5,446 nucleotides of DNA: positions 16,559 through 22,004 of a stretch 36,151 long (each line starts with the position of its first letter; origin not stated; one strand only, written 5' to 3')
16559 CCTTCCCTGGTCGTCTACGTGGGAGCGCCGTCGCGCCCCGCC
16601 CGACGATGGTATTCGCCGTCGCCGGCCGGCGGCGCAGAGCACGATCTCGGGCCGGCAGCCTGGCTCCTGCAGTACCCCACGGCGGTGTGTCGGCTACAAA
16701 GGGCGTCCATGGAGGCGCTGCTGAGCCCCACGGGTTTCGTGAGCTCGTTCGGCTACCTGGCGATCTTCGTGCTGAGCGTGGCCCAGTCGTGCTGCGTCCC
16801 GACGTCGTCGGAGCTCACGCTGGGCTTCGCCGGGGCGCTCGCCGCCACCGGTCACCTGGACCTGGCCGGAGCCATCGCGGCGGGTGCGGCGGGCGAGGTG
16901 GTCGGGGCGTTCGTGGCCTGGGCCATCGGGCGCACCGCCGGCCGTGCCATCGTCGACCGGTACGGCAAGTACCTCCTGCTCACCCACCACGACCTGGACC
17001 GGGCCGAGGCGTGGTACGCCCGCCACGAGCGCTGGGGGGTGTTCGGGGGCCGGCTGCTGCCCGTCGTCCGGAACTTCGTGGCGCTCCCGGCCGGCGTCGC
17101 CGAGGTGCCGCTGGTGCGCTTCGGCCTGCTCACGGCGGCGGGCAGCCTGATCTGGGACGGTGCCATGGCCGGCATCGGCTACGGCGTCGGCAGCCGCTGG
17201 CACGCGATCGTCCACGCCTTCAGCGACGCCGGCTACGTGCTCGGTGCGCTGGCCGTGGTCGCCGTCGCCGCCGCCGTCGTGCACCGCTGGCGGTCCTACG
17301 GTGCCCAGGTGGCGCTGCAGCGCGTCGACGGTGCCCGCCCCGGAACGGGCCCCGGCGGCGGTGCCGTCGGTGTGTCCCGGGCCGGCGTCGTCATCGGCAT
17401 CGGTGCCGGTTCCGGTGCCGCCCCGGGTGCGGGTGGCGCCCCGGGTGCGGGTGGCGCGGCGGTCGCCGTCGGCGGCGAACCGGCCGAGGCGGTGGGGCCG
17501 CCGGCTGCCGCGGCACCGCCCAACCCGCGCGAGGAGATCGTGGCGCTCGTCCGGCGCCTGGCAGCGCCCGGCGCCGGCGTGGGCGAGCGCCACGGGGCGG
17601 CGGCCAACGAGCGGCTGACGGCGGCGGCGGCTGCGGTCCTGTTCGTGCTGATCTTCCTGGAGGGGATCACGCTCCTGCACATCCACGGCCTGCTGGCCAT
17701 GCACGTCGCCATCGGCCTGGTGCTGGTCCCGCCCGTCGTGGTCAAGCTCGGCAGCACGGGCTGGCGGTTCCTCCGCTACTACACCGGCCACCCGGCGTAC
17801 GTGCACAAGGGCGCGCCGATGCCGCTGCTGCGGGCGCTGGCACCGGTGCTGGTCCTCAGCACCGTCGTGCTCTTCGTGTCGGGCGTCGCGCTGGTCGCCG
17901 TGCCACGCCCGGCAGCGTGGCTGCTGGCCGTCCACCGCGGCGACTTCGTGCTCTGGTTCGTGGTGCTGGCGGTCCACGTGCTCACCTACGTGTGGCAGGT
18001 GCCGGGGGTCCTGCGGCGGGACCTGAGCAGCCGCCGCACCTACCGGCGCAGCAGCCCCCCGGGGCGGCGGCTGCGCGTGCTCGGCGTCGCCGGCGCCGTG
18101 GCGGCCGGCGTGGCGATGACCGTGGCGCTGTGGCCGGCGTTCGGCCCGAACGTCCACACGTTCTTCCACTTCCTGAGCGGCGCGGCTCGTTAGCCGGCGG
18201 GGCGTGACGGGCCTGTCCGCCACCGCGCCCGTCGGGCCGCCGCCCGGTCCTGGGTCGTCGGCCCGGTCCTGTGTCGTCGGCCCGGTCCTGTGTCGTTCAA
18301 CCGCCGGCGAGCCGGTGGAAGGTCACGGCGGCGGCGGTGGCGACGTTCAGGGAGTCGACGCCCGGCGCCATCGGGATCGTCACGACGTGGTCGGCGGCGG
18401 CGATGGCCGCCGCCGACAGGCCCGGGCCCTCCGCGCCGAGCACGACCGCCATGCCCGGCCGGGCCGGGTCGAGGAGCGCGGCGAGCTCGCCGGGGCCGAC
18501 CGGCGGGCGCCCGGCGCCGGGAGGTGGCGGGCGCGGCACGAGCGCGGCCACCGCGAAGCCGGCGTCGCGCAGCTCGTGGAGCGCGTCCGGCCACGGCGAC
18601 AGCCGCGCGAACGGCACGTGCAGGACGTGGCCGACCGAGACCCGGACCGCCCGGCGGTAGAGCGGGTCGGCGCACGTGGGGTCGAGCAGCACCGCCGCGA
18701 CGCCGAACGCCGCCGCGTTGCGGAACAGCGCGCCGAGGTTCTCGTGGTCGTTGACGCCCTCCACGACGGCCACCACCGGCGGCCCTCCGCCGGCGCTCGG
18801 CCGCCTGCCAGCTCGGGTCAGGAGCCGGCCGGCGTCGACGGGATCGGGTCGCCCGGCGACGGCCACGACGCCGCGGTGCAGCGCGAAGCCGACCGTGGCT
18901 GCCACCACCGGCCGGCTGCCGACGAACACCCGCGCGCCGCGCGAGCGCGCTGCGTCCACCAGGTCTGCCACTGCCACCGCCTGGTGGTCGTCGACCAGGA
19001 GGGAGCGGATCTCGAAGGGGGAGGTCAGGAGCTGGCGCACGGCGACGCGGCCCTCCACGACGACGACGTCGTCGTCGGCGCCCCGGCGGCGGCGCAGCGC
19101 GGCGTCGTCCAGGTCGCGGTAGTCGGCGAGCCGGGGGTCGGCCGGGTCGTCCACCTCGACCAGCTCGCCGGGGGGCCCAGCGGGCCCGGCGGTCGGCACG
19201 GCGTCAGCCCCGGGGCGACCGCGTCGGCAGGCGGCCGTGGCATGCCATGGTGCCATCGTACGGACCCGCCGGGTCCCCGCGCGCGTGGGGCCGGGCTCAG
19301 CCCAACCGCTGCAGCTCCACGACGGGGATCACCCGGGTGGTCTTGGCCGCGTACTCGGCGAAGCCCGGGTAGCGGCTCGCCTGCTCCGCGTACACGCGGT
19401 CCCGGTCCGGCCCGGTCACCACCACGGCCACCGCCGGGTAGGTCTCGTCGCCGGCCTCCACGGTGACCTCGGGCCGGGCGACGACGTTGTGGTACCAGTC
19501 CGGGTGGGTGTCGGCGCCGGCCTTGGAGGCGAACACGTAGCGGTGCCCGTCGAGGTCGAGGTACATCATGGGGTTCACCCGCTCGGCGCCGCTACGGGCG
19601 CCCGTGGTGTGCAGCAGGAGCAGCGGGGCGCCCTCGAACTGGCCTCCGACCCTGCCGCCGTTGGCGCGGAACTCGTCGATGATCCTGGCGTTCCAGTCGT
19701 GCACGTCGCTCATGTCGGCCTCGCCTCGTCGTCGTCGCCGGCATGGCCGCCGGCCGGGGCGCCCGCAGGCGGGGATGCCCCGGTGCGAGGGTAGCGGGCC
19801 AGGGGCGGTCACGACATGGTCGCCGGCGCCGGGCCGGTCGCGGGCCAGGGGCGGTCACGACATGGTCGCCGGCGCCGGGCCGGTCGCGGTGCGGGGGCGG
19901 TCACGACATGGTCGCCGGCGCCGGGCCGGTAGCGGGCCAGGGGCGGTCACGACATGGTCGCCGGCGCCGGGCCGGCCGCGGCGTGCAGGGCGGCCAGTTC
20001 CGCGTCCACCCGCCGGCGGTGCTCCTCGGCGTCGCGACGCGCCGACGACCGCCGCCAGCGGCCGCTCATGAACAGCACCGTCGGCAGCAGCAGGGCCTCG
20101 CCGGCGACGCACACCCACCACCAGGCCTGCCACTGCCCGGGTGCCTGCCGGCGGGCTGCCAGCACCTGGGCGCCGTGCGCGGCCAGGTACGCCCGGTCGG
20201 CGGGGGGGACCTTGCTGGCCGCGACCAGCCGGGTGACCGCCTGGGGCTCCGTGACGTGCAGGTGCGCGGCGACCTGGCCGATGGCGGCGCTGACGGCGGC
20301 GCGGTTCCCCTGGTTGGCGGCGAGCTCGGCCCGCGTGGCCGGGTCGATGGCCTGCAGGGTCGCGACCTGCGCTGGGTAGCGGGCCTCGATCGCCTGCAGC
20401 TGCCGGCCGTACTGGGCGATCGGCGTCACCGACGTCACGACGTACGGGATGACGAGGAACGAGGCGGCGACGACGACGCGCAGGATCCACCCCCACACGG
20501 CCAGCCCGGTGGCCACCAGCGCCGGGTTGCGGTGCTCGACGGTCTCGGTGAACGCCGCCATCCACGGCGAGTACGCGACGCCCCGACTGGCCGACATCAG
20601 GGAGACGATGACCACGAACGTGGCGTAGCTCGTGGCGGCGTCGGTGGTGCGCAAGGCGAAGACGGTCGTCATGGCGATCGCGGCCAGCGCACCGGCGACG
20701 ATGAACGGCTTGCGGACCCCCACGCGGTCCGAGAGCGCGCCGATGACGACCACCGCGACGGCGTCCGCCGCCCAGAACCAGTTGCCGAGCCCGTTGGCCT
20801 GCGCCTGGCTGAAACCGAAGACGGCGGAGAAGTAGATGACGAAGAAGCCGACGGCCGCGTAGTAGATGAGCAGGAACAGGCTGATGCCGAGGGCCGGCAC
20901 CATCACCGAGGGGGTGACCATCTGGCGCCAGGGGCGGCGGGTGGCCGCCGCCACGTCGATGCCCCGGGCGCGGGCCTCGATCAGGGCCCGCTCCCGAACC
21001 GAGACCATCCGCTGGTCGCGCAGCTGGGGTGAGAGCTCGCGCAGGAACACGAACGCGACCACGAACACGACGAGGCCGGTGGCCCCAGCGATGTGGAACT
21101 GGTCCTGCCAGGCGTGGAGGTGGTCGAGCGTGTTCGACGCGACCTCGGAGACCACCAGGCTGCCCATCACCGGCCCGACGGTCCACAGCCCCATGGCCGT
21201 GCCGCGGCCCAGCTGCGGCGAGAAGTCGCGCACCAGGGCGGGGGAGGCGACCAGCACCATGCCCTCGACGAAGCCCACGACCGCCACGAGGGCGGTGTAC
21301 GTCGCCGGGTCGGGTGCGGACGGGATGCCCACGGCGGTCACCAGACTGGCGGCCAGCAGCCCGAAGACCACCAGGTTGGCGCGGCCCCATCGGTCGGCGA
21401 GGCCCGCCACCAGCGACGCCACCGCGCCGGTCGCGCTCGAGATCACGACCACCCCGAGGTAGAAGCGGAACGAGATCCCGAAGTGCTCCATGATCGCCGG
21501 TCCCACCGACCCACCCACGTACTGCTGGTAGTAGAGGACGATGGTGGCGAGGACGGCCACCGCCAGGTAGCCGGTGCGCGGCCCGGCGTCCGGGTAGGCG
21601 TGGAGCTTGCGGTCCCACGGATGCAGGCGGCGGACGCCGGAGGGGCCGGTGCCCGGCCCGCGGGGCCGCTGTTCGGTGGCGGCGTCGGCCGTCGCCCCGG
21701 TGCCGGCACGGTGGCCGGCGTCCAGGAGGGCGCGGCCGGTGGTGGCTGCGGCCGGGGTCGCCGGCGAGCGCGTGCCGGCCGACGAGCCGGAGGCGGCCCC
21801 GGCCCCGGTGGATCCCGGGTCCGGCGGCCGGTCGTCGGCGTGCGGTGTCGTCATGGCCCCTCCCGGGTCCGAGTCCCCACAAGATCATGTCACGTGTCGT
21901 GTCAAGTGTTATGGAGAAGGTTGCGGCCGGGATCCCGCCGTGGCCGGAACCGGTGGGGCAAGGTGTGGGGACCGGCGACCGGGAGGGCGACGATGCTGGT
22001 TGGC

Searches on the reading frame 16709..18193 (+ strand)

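Call 9: search_protein_families(library=pfam, proteins=[window:16709-18193:+], max_evalue=0.001)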
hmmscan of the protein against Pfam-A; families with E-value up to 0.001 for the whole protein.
window:16709-18193:+ (494 aa): 1 family
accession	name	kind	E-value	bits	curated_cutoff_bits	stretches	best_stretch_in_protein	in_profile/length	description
PF09335.16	VTT_dom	-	7.7e-17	62.3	33.9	1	35-158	4-122/123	VTT domain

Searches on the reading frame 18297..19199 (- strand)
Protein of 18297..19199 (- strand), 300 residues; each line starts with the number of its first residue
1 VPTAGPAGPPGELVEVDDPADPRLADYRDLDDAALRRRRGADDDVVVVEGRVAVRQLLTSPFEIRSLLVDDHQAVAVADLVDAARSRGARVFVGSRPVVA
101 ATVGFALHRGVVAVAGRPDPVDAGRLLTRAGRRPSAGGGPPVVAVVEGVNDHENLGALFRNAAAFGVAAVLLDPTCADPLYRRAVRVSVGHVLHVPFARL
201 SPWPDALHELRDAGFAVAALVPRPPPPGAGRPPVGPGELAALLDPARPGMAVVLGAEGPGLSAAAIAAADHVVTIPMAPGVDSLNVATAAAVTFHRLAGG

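Call 9: search_protein_families(library=pfam, proteins=[window:18297-19199:-], max_evalue=0.001)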
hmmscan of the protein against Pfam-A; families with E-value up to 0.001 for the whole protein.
window:18297-19199:- (300 aa): 2 families
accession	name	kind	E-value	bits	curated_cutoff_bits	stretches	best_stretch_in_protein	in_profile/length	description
PF00588.24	SpoU_methylase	-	8.4e-32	110.7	29.7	1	142-294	2-141/142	SpoU rRNA Methylase family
PF08032.17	SpoU_sub_bind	-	4.4e-05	24.2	22.8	1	47-118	1-73/76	RNA 2'-O ribose methyltransferase substrate binding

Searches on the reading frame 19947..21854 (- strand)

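Call 9: search_protein_families(library=pfam, proteins=[window:19947-21854:-], max_evalue=0.001)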
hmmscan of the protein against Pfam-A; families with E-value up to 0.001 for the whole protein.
window:19947-21854:- (635 aa): 1 family
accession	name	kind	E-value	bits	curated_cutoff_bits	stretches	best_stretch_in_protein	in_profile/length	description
PF07690.21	MFS_1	-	7.2e-28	97.9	33.4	1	101-447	2-333/347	Major Facilitator Superfamily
